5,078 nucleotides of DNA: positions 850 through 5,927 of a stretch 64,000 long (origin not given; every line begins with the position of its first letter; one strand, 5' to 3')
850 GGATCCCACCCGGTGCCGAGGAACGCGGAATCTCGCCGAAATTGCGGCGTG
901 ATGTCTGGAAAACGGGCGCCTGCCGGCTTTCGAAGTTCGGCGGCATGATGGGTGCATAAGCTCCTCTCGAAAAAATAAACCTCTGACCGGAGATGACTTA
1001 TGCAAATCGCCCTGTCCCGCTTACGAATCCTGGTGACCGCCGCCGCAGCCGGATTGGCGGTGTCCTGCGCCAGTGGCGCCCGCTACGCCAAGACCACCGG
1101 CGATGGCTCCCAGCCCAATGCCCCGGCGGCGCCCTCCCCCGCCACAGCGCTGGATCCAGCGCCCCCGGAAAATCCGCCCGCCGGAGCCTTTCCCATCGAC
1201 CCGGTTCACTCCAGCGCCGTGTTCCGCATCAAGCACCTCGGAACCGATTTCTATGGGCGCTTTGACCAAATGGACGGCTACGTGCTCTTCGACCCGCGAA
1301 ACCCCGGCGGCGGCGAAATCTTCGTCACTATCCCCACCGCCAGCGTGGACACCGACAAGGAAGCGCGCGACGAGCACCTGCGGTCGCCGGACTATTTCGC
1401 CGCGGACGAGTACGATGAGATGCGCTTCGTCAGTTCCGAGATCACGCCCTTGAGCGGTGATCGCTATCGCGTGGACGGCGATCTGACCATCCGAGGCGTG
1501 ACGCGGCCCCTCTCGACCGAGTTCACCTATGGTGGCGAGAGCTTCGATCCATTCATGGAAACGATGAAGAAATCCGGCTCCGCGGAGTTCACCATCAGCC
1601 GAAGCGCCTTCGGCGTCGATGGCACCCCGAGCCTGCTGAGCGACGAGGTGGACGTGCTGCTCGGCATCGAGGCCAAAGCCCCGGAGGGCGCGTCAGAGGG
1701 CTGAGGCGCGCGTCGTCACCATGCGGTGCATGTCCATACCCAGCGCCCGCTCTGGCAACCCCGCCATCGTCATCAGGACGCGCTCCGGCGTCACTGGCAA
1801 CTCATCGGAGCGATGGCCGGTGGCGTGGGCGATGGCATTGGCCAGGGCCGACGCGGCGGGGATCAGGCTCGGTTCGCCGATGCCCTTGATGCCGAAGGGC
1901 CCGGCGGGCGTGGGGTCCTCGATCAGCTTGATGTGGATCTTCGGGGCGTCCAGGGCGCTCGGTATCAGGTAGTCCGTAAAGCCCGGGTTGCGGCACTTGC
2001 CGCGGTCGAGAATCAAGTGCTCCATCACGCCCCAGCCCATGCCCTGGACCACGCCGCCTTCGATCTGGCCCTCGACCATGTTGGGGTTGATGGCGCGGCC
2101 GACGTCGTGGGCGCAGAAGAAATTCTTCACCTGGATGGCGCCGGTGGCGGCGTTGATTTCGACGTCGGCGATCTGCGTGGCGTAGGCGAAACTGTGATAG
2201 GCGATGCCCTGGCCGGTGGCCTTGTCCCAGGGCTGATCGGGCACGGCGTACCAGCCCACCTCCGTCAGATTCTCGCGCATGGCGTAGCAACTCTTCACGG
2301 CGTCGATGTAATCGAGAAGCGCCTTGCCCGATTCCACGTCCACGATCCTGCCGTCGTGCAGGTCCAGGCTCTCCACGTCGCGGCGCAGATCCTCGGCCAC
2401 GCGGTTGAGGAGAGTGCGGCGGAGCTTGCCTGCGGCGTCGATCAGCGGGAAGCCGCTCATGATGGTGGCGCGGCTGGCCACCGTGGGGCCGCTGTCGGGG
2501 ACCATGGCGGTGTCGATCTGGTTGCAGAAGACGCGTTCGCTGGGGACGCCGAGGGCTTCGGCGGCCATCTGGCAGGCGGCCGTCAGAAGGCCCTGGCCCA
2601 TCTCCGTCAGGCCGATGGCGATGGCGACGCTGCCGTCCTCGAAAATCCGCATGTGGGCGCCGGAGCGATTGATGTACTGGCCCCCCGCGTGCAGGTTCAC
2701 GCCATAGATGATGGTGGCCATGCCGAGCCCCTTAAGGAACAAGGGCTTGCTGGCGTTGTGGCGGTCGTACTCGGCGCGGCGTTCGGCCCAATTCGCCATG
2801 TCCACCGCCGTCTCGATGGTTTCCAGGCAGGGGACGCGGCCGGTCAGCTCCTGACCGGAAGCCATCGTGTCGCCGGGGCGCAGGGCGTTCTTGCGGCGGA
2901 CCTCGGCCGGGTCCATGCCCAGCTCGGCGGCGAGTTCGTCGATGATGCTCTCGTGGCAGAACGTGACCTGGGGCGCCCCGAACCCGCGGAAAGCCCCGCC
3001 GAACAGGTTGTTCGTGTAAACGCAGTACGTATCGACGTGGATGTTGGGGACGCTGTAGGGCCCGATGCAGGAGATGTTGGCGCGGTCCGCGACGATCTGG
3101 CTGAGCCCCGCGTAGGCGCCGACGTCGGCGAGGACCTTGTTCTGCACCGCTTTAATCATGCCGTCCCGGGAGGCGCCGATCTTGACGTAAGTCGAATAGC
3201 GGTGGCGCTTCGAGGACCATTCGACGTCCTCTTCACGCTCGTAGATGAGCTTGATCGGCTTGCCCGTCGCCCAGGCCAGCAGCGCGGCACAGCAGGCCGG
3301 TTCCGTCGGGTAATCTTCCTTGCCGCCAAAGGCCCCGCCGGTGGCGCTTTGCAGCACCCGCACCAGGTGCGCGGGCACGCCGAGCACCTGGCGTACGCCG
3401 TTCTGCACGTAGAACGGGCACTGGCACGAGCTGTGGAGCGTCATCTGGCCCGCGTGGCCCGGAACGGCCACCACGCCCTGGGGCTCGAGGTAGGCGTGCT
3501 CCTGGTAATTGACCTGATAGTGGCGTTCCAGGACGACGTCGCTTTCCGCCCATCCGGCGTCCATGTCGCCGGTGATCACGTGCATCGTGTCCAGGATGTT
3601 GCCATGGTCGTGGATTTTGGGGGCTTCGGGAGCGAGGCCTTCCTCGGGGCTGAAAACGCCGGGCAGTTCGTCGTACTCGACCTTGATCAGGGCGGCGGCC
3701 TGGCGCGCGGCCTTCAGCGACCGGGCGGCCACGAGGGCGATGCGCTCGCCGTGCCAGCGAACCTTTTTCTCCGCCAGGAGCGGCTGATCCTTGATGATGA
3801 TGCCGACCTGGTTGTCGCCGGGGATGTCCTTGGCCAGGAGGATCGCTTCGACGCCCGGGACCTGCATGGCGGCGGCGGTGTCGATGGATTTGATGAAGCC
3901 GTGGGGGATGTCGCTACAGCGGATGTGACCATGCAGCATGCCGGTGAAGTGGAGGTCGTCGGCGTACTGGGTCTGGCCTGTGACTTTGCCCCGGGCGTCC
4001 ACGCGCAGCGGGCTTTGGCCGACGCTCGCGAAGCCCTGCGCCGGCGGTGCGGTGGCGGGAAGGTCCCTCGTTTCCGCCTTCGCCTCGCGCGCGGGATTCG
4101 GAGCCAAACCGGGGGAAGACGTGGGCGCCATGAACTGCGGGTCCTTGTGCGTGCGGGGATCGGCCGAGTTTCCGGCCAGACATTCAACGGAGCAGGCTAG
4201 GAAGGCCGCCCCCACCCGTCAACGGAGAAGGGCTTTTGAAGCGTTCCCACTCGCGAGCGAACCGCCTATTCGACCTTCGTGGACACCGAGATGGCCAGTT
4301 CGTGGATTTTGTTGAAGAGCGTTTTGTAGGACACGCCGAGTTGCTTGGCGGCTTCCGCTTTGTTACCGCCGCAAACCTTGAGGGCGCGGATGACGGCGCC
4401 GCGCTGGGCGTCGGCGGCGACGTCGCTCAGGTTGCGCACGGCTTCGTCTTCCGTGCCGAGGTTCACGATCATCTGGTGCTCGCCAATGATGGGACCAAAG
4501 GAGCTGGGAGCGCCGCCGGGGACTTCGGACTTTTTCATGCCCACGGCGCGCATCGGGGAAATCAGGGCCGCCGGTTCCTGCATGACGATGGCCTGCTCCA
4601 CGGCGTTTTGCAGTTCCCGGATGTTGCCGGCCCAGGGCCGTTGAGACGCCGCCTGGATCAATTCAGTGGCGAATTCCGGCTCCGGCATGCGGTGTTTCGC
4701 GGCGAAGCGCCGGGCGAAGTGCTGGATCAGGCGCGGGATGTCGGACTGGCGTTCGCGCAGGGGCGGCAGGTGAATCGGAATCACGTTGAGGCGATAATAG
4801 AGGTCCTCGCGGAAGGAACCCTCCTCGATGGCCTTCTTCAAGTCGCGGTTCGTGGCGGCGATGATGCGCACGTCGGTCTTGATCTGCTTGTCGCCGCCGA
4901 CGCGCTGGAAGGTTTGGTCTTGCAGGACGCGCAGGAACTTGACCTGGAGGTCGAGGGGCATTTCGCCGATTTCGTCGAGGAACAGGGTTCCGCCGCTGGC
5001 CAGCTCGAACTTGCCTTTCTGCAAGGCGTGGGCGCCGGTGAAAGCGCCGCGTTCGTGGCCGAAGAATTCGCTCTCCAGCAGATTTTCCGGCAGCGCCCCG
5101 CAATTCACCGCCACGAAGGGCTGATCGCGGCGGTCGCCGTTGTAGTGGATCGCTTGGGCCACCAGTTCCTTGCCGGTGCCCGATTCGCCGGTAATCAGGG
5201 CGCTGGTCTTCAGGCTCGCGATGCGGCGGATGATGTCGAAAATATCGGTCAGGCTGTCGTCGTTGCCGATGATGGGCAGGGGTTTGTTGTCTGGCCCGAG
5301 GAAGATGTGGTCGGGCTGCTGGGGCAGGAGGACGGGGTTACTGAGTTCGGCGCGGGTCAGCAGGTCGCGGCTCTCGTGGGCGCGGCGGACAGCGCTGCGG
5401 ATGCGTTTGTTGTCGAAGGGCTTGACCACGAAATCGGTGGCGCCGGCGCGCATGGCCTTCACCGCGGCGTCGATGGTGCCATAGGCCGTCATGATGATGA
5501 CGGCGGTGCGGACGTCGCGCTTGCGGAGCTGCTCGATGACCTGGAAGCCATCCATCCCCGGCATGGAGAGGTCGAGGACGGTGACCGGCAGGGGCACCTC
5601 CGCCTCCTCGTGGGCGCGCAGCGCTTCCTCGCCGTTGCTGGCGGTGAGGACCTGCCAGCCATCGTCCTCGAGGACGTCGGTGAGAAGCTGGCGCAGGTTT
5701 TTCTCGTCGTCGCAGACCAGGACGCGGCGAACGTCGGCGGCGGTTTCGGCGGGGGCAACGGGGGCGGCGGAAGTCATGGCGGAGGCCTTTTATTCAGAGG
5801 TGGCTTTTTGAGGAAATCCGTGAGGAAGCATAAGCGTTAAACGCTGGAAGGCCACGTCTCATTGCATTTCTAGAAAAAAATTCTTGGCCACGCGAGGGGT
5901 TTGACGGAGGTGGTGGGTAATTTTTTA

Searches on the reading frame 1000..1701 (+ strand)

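Call 19: search_protein_families(library=pfam, proteins=[window:1000-1701:+], max_evalue=0.001)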
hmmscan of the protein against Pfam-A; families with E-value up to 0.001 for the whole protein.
window:1000-1701:+ (234 aa): 1 family
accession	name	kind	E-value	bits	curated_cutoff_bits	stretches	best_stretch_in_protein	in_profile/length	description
PF04264.18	YceI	-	7.8e-39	133.9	23.7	1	66-225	3-150/150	YceI-like domain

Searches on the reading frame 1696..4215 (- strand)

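Call 19: search_protein_families(library=pfam, proteins=[window:1696-4215:-], max_evalue=0.001)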
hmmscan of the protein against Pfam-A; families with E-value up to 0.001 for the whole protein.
window:1696-4215:- (840 aa): 3 families
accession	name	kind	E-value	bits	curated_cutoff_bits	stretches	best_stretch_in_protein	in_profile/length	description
PF02738.23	MoCoBD_1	-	3.6e-84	282.1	27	1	202-444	2-244/244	Molybdopterin cofactor-binding domain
PF20256.3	MoCoBD_2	-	3.4e-79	266.7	27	1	470-758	2-283/283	Molybdopterin cofactor-binding domain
PF01315.27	Ald_Xan_dh_C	-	6.8e-29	100.8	31.3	1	79-185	1-110/110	Aldehyde oxidase and xanthine dehydrogenase, a/b hammerhead domain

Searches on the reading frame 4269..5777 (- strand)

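Call 19: search_protein_families(library=pfam, proteins=[window:4269-5777:-], max_evalue=0.001)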
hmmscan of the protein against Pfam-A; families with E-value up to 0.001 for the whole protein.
window:4269-5777:- (503 aa): 8 families
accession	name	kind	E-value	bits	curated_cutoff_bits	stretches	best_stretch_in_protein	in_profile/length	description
PF00158.32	Sigma54_activat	-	1e-73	247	20.2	1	169-336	1-168/168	Sigma-54 interaction domain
PF00072.30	Response_reg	-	1.4e-29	103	30.2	1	19-131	1-111/111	Response regulator receiver domain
PF14532.12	Sigma54_activ_2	-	1.5e-21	77.5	25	1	170-340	1-138/138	Sigma-54 interaction domain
PF25601.1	AAA_lid_14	-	1.4e-17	63.7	27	1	341-401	1-61/87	AAA+ ATPase lid domain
PF02954.25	HTH_8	-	8.1e-09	35.5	22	1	457-493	5-41/42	Bacterial regulatory protein, Fis family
PF07728.20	AAA_5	-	3.6e-07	30.7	22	1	194-311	3-123/139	AAA domain (dynein-related subfamily)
PF00004.35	AAA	-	0.00019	22.3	21.2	1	194-314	2-115/131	ATPase family associated with various cellular activities (AAA)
PF07724.20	AAA_2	-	0.00046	20.7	27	1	191-319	4-133/166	AAA domain (Cdc48 subfamily)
